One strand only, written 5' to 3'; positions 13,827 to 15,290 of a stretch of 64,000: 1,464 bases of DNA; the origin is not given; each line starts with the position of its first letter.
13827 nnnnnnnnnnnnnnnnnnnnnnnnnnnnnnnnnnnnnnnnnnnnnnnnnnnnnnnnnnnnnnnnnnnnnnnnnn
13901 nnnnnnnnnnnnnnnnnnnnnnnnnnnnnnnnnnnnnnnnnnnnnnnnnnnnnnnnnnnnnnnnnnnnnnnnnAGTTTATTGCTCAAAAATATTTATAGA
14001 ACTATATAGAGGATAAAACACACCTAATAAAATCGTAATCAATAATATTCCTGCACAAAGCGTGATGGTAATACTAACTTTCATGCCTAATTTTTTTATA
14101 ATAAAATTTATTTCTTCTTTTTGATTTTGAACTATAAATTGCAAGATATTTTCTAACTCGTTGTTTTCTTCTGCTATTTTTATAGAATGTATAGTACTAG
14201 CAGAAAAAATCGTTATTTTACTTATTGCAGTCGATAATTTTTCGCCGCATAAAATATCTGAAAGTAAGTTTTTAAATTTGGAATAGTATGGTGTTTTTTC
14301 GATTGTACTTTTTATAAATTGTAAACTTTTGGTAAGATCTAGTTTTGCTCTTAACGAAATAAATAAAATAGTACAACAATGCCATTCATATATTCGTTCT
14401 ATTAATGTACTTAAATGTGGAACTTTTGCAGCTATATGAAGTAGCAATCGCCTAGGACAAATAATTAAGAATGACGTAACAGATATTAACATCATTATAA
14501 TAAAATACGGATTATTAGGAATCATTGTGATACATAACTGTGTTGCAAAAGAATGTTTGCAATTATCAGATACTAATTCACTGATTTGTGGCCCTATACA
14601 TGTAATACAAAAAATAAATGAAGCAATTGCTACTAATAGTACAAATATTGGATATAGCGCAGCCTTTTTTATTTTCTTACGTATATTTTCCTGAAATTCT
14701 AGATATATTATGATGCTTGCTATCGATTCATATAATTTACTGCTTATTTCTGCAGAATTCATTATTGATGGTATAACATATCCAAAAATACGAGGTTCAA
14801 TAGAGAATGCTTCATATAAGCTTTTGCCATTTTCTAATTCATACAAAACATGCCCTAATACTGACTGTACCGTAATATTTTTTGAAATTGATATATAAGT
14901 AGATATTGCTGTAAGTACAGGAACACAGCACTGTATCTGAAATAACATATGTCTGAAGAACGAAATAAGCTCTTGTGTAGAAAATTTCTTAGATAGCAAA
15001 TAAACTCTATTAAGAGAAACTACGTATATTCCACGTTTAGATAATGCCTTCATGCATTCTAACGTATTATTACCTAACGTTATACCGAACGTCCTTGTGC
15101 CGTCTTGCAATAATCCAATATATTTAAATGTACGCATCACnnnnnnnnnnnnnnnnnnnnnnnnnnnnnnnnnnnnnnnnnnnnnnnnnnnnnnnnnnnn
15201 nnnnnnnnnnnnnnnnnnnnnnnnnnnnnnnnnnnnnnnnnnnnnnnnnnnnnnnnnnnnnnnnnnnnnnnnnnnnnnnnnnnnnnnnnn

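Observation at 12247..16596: Minimal GspE/GspF-type secretion or pilus assembly module with two orphan, apparently fused accessory proteins and no pilin, secretin or peptidase alongside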

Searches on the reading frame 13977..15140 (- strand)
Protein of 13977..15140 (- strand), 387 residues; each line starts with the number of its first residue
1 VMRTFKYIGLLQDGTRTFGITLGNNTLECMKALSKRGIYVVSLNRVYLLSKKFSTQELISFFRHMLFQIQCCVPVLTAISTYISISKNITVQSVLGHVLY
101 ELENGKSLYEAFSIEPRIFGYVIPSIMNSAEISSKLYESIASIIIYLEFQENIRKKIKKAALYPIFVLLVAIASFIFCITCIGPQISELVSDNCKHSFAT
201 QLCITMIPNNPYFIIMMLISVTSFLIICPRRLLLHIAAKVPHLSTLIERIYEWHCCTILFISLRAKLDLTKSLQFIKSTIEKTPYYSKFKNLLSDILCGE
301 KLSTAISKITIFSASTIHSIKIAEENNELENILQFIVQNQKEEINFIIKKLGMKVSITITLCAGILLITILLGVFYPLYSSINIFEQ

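Call 3: search_protein_families(library=pfam, proteins=[window:13977-15140:-], max_evalue=1)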
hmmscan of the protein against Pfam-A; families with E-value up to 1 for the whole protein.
window:13977-15140:- (387 aa): 1 family
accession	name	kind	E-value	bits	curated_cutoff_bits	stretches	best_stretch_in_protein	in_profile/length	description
PF00482.28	T2SSF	-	1.2e-23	83.9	25.2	2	61-180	1-121/125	Type II secretion system (T2SS), protein F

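Call 4: search_protein_families(library=ncbifam, proteins=[window:13977-15140:-], max_evalue=1)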
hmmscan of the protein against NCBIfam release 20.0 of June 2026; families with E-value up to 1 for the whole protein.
window:13977-15140:- (387 aa): 6 families
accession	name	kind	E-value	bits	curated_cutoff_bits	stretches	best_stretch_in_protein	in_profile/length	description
NF007861.0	PRK10573.1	equivalog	5.6e-29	101.4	401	1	3-379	5-392/401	protein transport protein HofC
TIGR02120.1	GspF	equivalog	4.7e-27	95.2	424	1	5-379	1-395/401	type II secretion system inner membrane protein GspF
NF052607.1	T4PiliAsmPilCThrm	equivalog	2.8e-24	86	700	1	51-384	61-403/406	type IV pilus assembly protein PilC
NF041012.2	T4P_ComGB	equivalog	1.2e-16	61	240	1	84-383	28-332/332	competence type IV pilus assembly protein ComGB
NF047826.1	T3SSXpsF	equivalog_domain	6.9e-15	54.7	650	1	45-382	55-401/405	type II secretion system protein XpsF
NF052606.1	T4PiliAsmPilCMyx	equivalog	8.8e-15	54.4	700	1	53-380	77-413/419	type IV pilus assembly protein PilC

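Call 62: find_related_loci(query=A6, collection=metagenome_contigs, flank=10000)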
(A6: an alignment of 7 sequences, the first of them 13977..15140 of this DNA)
Query A6 (387 aa) in metagenome_contigs; peptide patterns used: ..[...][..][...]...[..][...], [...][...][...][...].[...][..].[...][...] (x = any residue, [..] = any of these).
600 stretches matched a pattern (row limit reached: there are more); 1 encode a relative of the query (tblastn E <= 1e-3); 1 distinct loci.
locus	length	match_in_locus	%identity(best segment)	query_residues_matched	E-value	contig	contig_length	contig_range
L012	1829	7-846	26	113-384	3e-30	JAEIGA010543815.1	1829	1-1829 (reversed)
